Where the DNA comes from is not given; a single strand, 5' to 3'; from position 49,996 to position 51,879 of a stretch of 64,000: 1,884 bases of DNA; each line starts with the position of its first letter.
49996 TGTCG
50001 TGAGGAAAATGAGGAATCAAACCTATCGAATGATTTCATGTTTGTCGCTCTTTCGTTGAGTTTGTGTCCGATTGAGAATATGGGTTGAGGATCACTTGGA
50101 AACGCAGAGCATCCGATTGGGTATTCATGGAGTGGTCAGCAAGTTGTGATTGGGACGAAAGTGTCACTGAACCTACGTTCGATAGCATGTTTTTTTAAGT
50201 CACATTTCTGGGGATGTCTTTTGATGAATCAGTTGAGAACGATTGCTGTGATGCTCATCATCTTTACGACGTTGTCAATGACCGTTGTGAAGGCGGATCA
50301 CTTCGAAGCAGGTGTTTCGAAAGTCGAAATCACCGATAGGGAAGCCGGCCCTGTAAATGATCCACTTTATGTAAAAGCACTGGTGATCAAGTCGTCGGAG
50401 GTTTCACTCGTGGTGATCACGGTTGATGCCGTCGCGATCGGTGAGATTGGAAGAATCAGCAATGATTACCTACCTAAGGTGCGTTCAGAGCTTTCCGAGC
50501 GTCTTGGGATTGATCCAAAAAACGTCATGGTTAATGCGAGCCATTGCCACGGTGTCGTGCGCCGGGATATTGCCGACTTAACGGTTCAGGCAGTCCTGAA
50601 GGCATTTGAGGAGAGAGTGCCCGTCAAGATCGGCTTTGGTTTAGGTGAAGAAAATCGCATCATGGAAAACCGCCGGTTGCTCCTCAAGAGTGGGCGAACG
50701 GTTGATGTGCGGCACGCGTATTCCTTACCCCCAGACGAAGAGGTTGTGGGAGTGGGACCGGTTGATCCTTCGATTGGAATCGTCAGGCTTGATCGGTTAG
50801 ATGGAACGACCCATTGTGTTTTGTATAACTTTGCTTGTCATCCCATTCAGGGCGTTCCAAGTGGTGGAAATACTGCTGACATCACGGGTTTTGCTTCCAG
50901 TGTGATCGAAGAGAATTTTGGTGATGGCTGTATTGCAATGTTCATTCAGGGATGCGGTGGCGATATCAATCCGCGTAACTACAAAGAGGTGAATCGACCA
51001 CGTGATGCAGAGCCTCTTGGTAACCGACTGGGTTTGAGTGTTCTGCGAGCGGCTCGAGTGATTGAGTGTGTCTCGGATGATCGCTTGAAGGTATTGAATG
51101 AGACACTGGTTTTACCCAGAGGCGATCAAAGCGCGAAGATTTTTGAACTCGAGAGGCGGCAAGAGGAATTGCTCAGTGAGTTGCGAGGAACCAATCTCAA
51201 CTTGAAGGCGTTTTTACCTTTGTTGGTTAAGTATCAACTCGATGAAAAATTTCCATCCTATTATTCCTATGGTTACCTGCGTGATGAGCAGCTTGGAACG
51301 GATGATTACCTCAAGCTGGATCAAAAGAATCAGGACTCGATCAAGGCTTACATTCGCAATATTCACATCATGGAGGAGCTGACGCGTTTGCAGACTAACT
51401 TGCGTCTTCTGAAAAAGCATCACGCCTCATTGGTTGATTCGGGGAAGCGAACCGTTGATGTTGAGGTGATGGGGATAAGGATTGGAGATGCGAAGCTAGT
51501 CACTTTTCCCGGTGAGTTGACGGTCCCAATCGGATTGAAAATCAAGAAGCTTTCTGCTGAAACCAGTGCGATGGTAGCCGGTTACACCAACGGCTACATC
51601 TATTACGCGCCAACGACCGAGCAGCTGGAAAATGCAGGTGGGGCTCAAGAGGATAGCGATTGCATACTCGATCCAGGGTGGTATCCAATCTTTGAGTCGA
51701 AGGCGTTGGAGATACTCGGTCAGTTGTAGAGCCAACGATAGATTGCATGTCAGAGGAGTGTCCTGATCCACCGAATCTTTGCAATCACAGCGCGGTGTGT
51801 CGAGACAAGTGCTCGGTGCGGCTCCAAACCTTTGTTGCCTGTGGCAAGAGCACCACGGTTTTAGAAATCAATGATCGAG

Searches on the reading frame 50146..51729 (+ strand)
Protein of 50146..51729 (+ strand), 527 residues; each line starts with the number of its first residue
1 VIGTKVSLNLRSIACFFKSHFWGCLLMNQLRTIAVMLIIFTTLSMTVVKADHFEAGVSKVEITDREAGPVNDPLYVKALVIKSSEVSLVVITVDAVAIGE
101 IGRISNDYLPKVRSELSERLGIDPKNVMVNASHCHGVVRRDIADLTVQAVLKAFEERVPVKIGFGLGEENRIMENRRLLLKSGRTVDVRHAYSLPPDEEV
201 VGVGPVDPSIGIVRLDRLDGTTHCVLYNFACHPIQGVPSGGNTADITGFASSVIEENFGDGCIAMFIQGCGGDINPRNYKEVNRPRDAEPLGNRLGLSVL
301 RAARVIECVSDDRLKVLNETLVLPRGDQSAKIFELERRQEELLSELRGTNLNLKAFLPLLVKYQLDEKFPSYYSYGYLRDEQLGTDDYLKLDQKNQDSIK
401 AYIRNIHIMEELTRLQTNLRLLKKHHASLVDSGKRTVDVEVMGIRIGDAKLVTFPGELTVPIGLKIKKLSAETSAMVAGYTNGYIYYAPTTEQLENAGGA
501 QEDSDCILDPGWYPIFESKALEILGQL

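Call 95: search_protein_families(library=pfam, proteins=[window:50146-51729:+], max_evalue=0.00001)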
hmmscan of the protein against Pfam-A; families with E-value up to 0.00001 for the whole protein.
window:50146-51729:+ (527 aa): 1 family
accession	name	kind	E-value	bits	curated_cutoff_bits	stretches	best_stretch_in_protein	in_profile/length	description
PF04734.18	Ceramidase_alk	-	4.1e-06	26.2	32.1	0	432-493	417-486/509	Neutral/alkaline non-lysosomal ceramidase, N-terminal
